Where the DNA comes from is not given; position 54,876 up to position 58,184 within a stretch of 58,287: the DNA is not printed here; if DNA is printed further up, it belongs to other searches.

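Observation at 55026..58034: Pyrogallol-hydroxytransferase-like molybdoenzyme with a ~135-aa membrane-anchor plus SCP2-like N-terminal extension and no adjacent Fe-S beta subunit, between fumarylacetoacetase and a P450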

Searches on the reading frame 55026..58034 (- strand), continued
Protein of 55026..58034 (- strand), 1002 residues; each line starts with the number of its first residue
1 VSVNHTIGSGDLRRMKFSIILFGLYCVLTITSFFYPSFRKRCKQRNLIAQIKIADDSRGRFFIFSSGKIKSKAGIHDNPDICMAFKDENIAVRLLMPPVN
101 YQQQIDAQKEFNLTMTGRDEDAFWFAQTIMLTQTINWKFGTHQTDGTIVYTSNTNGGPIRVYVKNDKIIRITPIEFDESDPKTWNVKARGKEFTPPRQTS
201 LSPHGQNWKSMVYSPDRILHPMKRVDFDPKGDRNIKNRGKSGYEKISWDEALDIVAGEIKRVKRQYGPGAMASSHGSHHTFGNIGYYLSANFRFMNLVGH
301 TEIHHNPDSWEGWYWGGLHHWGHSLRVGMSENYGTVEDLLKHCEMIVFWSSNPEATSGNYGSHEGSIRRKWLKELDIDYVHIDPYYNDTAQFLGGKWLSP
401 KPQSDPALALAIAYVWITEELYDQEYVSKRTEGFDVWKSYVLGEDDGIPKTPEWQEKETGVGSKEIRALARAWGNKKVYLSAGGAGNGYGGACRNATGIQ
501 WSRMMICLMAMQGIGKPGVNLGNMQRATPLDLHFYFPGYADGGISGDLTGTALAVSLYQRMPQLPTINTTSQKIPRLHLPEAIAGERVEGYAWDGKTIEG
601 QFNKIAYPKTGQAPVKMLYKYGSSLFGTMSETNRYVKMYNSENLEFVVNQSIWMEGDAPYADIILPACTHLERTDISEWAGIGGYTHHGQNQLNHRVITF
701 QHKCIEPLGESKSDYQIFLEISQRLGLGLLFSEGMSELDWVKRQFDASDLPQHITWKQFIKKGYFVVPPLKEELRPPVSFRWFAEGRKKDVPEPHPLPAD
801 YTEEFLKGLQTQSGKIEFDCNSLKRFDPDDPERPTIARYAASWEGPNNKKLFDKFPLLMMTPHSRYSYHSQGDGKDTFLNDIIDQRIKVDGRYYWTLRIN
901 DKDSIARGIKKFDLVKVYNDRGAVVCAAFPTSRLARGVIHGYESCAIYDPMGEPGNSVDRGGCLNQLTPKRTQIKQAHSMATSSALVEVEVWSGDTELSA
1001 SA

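Call 11: find_encoding_contigs(protein=P0120, flank=8000, max_places=6)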
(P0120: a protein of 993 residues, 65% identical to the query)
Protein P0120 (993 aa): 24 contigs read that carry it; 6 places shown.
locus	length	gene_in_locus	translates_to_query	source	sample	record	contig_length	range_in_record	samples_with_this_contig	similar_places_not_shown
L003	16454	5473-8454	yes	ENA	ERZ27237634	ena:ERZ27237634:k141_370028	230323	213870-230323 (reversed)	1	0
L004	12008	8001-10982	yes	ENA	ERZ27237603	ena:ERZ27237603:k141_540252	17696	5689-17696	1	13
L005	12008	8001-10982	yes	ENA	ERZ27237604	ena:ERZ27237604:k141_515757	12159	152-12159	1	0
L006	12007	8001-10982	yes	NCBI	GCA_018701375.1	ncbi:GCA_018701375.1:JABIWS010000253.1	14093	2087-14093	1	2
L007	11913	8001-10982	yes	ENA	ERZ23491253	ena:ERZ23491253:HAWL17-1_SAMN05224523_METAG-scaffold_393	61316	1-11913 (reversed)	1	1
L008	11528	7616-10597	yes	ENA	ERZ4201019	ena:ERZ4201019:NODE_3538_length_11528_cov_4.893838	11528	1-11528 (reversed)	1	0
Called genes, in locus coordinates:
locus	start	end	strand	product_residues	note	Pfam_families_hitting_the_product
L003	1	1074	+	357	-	?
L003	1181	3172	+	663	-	PF01970:TctA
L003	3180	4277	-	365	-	PF00724:Oxidored_FMN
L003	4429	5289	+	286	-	PF07883:Cupin_2 (weak)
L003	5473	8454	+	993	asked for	PF21423:AhtL-like_1st, PF00384:Molybdopterin, PF01568:Molydop_binding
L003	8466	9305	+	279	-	PF13247:Fer4_11, PF13620:CarboxypepD_reg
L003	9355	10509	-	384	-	PF14294:DUF4372, PF01609:DDE_Tnp_1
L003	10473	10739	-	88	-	-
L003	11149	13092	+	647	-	PF14691:Fer4_20, PF00037:Fer4 (faint), PF00070:Pyr_redox (faint), PF07992:Pyr_redox_2, PF13450:NAD_binding_8 (weak), PF12838:Fer4_7 (weak), PF14697:Fer4_21 (weak)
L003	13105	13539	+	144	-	-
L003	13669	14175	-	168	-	PF06094:GGACT, PF13772:AIG2_2 (weak)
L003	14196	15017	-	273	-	PF13489:Methyltransf_23, PF01209:Ubie_methyltran, PF13847:Methyltransf_31, PF08241:Methyltransf_11, PF08242:Methyltransf_12, PF13649:Methyltransf_25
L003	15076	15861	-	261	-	-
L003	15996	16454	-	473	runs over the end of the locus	PF03951:Gln-synt_N, PF00120:Gln-synt_C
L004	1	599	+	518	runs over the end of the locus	PF03781:FGE-sulfatase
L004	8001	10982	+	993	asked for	PF21423:AhtL-like_1st, PF00384:Molybdopterin, PF01568:Molydop_binding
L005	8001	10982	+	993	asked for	PF21423:AhtL-like_1st, PF00384:Molybdopterin, PF01568:Molydop_binding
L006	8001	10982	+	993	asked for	PF21423:AhtL-like_1st, PF00384:Molybdopterin, PF01568:Molydop_binding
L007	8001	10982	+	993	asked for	PF21423:AhtL-like_1st, PF00384:Molybdopterin, PF01568:Molydop_binding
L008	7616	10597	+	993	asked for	PF21423:AhtL-like_1st, PF00384:Molybdopterin, PF01568:Molydop_binding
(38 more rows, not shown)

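Call 14: find_related_loci(query=A1, collection=genome_contigs, flank=10000)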
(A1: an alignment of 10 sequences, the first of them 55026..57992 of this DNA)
Query A1 (988 aa) in genome_contigs; peptide patterns used: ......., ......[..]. (x = any residue, [..] = any of these).
600 stretches matched a pattern (row limit reached: there are more); 587 encode a relative of the query (tblastn E <= 1e-3); the best 80 are kept; 80 distinct loci.
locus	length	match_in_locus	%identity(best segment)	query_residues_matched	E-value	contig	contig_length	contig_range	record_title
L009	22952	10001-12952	78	1-984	0e+0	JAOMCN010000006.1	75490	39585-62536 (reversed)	Rhodospirillales bacterium isolate AH-558-E05 AH-558-E05_NODE_6, whole genome shotgun sequence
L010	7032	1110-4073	69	1-988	0e+0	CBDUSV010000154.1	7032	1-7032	MAG TPA_asm: uncultured bacterium isolate SRR22302374_concoct_103 genome assembly, contig: ERZ26661914.9063, whole genom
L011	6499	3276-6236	68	1-987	0e+0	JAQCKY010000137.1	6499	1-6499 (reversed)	MAG: Proteobacteria bacterium isolate casp40-mb.87 NODE_27501_length_6499_cov_0.047188, whole genome shotgun sequence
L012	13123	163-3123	66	1-987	0e+0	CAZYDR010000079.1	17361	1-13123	MAG TPA_asm: uncultured Alphaproteobacteria bacterium isolate SRP308112_co1_372 genome assembly, contig: NODE_5400_lengt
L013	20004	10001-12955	66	1-987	0e+0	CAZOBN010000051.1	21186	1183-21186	MAG TPA_asm: uncultured Rhizobiaceae bacterium isolate SRP287051_co2_143 genome assembly, contig: NODE_4905_length_21186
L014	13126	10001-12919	66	11-988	0e+0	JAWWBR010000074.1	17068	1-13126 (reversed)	MAG: Alphaproteobacteria bacterium isolate HN16.bin.16 k141_627360_length_17068_cov_11.8459, whole genome shotgun sequen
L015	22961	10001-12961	66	2-987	0e+0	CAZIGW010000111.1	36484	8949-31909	MAG TPA_asm: uncultured Hyphomicrobiales bacterium isolate binchicken_co84_405 genome assembly, contig: k141_1312250, wh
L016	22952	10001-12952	64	1-984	0e+0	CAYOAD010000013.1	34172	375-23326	MAG TPA_asm: uncultured Rhodospirillaceae bacterium isolate SRP167671_co2_244 genome assembly, contig: NODE_1656_length_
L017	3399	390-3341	65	1-988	0e+0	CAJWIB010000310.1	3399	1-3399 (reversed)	MAG TPA_asm: uncultured Rhodospirillaceae bacterium isolate ERR598946_bin.11_MetaBAT_v2.12.1_MAG genome assembly, contig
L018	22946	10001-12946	64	1-982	0e+0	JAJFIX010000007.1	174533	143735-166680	MAG: Alphaproteobacteria bacterium isolate OFTM101 OFTM101_6, whole genome shotgun sequence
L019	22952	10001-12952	64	1-984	0e+0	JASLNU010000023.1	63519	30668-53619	MAG: Rhodospirillales bacterium isolate Arabian11_MAG_19 c_000000326813, whole genome shotgun sequence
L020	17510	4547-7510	64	1-988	0e+0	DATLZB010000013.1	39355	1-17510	MAG TPA_asm: Hyphomicrobiaceae bacterium isolate SMAG_U13287 k141_81887, whole genome shotgun sequence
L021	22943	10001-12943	64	1-981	0e+0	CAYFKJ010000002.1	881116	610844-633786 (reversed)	MAG TPA_asm: uncultured Rhodospirillaceae bacterium isolate ERP019367_co1_18 genome assembly, contig: NODE_8_length_8811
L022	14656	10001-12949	64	1-983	0e+0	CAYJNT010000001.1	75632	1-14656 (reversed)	MAG TPA_asm: uncultured Hyphomicrobiales bacterium isolate ERP124720_co1_17 genome assembly, contig: NODE_479_length_756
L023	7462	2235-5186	64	1-984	0e+0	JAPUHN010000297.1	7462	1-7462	MAG: Alphaproteobacteria bacterium isolate KW1-S08_12 KW1-S08_12_cg297, whole genome shotgun sequence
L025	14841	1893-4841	62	1-983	0e+0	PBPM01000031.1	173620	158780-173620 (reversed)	MAG: Rhodospirillaceae bacterium isolate RS361 TaraRedSea_contig_10385, whole genome shotgun sequence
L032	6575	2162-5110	65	1-978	0e+0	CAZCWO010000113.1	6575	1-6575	MAG TPA_asm: uncultured Rhodobacterales bacterium isolate SRP077602_co4_608 genome assembly, contig: NODE_23214_length_6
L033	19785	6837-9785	63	1-983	0e+0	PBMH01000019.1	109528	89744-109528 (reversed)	MAG: Alphaproteobacteria bacterium isolate SP218 MHASMcontig_1560729, whole genome shotgun sequence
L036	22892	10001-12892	65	20-983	0e+0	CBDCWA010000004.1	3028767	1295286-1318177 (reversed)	MAG: Hyphomicrobiaceae bacterium isolate 37700a33-9fac-4853-aa28-988843778b14 genome assembly, contig: contig_4, whole g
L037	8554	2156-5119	64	1-987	0e+0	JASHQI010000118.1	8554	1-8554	MAG: Xanthobacteraceae bacterium isolate JOPF071 JOPF_AWAY_contig_422043, whole genome shotgun sequence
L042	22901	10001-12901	64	17-983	0e+0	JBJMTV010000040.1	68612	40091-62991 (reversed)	MAG: Xanthobacteraceae bacterium isolate H3_16_all_fractions_metab_conc_31_63_0 k255_7368217, whole genome shotgun seque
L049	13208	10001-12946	64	1-983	0e+0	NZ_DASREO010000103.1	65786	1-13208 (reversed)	MAG: Bradyrhizobium sp. isolate SMAG_U10008 k141_2042266, whole genome shotgun sequence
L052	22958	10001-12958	63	1-988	0e+0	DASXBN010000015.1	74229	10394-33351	MAG TPA_asm: Pseudolabrys sp. isolate SMAG_U5035 k141_303536, whole genome shotgun sequence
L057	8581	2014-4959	61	2-984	0e+0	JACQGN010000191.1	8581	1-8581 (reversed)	MAG: Betaproteobacteria bacterium isolate NC_groundwater_1074_Ag_S2p5_64_289 S_2p5_S6_coassembly_k141_2762925, whole gen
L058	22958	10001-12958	62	1-987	0e+0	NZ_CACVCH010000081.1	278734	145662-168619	Magnetospirillum sp. SS-4, whole genome shotgun sequence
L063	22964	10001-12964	63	1-987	0e+0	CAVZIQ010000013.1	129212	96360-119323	MAG: uncultured Alphaproteobacteria bacterium isolate MFD01716.bin.1.196 genome assembly, contig: contig_85954, whole ge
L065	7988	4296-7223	62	2-978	0e+0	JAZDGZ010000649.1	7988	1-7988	MAG: Pseudomonadota bacterium isolate MEGAHIT-group-0.292 k141_8085700, whole genome shotgun sequence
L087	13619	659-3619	60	1-988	0e+0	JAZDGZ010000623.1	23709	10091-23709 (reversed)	MAG: Pseudomonadota bacterium isolate MEGAHIT-group-0.292 k141_566485, whole genome shotgun sequence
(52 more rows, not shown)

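Call 36: find_encoding_contigs(protein=P0003, flank=10000, max_places=1)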
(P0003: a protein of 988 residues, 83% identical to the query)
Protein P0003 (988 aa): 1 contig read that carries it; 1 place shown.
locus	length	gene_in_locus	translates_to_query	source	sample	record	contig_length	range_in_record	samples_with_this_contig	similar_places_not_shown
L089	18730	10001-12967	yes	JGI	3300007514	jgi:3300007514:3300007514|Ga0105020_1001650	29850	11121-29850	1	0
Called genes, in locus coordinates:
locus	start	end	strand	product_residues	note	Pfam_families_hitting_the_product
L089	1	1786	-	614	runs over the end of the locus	PF00317:Ribonuc_red_lgN, PF02867:Ribonuc_red_lgC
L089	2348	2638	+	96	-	PF02686:GatC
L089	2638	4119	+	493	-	PF01425:Amidase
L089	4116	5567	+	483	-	PF02934:GatB_N, PF02637:GatB_Yqey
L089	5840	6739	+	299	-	PF00892:EamA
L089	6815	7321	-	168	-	PF01047:MarR (weak), PF12802:MarR_2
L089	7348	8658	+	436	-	PF20510:HgmA_N, PF04209:HgmA_C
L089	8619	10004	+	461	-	PF09298:FAA_hydrolase_N, PF01557:FAA_hydrolase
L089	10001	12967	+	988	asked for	PF21423:AhtL-like_1st, PF00384:Molybdopterin, PF01568:Molydop_binding (weak)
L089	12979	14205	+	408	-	PF00067:p450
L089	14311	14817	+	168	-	PF00903:Glyoxalase, PF22677:Ble-like_N (weak)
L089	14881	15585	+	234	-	PF01925:TauE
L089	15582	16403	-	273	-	PF27522:YDMC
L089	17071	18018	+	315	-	PF03401:TctC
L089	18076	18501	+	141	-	PF07331:TctB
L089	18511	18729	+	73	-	?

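Call 37: find_encoding_contigs(protein=P0004, flank=10000, max_places=1)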
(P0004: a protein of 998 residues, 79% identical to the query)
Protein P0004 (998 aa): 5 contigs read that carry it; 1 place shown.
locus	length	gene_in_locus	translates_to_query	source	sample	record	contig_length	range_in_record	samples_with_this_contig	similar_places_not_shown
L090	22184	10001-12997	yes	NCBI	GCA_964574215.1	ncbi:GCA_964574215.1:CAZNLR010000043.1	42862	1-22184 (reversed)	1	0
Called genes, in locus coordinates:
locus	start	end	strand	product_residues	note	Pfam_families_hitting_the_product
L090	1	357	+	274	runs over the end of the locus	PF02798:GST_N, PF13409:GST_N_2, PF13417:GST_N_3, PF00043:GST_C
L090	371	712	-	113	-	PF09864:MliC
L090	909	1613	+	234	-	-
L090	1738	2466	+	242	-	PF01925:TauE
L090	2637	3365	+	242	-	PF01925:TauE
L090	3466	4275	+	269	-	PF12697:Abhydrolase_6 (weak)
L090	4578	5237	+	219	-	PF25575:TPR_BSK1_C (weak), PF07719:TPR_2 (faint), PF10300:Iml2-TPR_39 (faint), PF14559:TPR_19 (faint), PF23914:TPR_CcmH_CycH (weak), PF25062:ARM_TT21_N (faint), PF00515:TPR_1 (faint), PF13432:TPR_16 (weak), +3 more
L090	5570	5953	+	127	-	PF00903:Glyoxalase, PF12681:Glyoxalase_2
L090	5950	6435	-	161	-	PF12833:HTH_18, PF00165:HTH_AraC (weak)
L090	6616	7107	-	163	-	PF12802:MarR_2, PF01047:MarR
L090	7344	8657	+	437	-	PF20510:HgmA_N, PF04209:HgmA_C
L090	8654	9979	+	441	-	PF09298:FAA_hydrolase_N, PF01557:FAA_hydrolase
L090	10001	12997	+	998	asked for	PF21423:AhtL-like_1st, PF00384:Molybdopterin, PF01568:Molydop_binding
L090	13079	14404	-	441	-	PF20695:UbiD_N, PF01977:UbiD, PF20696:UbiD_C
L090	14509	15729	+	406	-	PF00067:p450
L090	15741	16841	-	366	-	PF01717:Meth_synt_2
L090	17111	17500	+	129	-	-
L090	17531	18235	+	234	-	PF04191:PEMT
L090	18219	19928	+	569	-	PF00501:AMP-binding, PF13193:AMP-binding_C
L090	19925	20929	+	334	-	-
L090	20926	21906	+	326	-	PF13484:Fer4_16 (faint)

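Call 38: find_encoding_contigs(protein=P0011, flank=10000, max_places=1)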
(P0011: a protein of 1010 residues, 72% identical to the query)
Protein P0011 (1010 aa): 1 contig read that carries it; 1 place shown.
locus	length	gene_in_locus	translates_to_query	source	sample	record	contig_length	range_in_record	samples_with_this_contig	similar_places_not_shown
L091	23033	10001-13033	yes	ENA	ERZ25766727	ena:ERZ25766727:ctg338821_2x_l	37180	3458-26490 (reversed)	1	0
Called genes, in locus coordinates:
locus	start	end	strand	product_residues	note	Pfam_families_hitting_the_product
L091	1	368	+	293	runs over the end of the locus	PF14236:DruA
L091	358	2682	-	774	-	PF00672:HAMP, PF00989:PAS, PF08448:PAS_4, PF13426:PAS_9, PF00989:PAS, PF13188:PAS_8, PF13426:PAS_9, PF08447:PAS_3, +3 more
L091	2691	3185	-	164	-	PF12974:Phosphonate-bd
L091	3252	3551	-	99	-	PF12974:Phosphonate-bd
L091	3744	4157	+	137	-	PF14534:DUF4440 (weak), PF07366:SnoaL, PF12680:SnoaL_2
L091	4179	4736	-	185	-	PF19112:VanA_C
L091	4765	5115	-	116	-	PF00355:Rieske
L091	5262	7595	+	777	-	PF01315:Ald_Xan_dh_C, PF02738:MoCoBD_1, PF20256:MoCoBD_2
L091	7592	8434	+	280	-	PF00941:FAD_binding_5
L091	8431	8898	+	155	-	PF00111:Fer2 (weak), PF13085:Fer2_3 (weak), PF01799:Fer2_2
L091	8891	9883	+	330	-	PF00903:Glyoxalase, PF13669:Glyoxalase_4 (faint), PF00903:Glyoxalase (weak)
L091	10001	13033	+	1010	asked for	PF21423:AhtL-like_1st, PF00384:Molybdopterin, PF01568:Molydop_binding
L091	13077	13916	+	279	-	PF12838:Fer4_7 (faint), PF13247:Fer4_11, PF13620:CarboxypepD_reg (weak)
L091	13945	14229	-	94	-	-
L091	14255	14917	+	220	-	PF00378:ECH_1, PF16113:ECH_2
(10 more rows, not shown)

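Call 40: predict_structure(alignment_id=A2)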
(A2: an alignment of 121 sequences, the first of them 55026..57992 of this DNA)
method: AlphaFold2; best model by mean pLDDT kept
length: 988 residues; sequences in the alignment: 121
mean_pLDDT: 84.2   pTM: 0.85
mean pLDDT of the five models: 84.2, 83.2, 81.8, 80.6, 79.3
residues with pLDDT >= 90: 444; 70-90: 389; 50-70: 130; < 50: 25
segments of 3 or more residues with pLDDT < 50: 527-540, 669-671, 986-988
pLDDT, mean of each block of 10 residues (from residue 1): 92 93 91 94 95 93 94 91 73 79 84 84 91 92 88 92 92 92 84 80 93 92 94 97 95 89 59 70 84 62 75 57 89 83 66 85 92 88 91 96 98 96 97 95 93 97 86 63 87 93 83 77 55 45 51 68 90 82 69 87 88 84 93 93 92 90 65 66 90 93 91 79 80 88 94 89 84 79 64 82 91 87 90 86 86 60 60 84 94 96 93 93 87 84 86 86 80 93 62
secondary structure, 60 per line:
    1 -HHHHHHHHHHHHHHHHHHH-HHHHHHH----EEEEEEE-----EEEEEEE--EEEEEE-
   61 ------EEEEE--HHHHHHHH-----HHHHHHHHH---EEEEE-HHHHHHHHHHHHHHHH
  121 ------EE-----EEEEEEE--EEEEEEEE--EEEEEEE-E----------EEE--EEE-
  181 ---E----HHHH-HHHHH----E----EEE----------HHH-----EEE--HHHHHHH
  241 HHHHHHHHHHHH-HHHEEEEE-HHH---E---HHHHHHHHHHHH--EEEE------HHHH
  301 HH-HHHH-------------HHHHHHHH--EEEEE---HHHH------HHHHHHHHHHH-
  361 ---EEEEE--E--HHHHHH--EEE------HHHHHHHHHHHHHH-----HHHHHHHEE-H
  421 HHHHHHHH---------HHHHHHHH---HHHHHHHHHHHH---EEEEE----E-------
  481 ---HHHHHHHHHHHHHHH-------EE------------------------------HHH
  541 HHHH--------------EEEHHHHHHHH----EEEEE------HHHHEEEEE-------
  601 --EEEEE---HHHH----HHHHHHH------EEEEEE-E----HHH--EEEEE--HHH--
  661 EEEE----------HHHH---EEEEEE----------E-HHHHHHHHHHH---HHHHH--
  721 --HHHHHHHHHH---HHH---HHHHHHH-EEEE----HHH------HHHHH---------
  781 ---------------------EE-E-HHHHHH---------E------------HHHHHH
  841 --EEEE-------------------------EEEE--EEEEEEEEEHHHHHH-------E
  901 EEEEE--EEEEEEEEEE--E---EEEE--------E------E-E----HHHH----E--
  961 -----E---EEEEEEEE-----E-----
elements in order (helices of 4 or more, strands of 3 or more residues): H2-20 H22-28 E33-39 E45-51 E54-59 E67-71 H74-81 H87-95 E99-103 H105-120 E134-140 E143-150 E153-159 E172-174 E177-179 H189-192 H194-198 E208-210 E229-231 H234-252 E257-261 H273-284 E287-290 H297-302 H304-307 H321-328 E331-335 H339-342 H349-359 E364-368 H374-379 E382-384 H391-404 H410-416 H420-428 H438-445 H449-460 E464-468 H484-498 H538-544 E559-561 H562-569 E574-578 H585-588 E589-593 E603-607 H611-614 H619-625 E632-637 E649-653 E661-664 H675-678 E682-687 H700-710 H714-718 H723-732 H742-748 E750-753 H767-771 H807-812 H835-840 E843-846 E872-875 E878-886 H887-892 E900-905 E908-917 E924-927 H950-953 E970-977
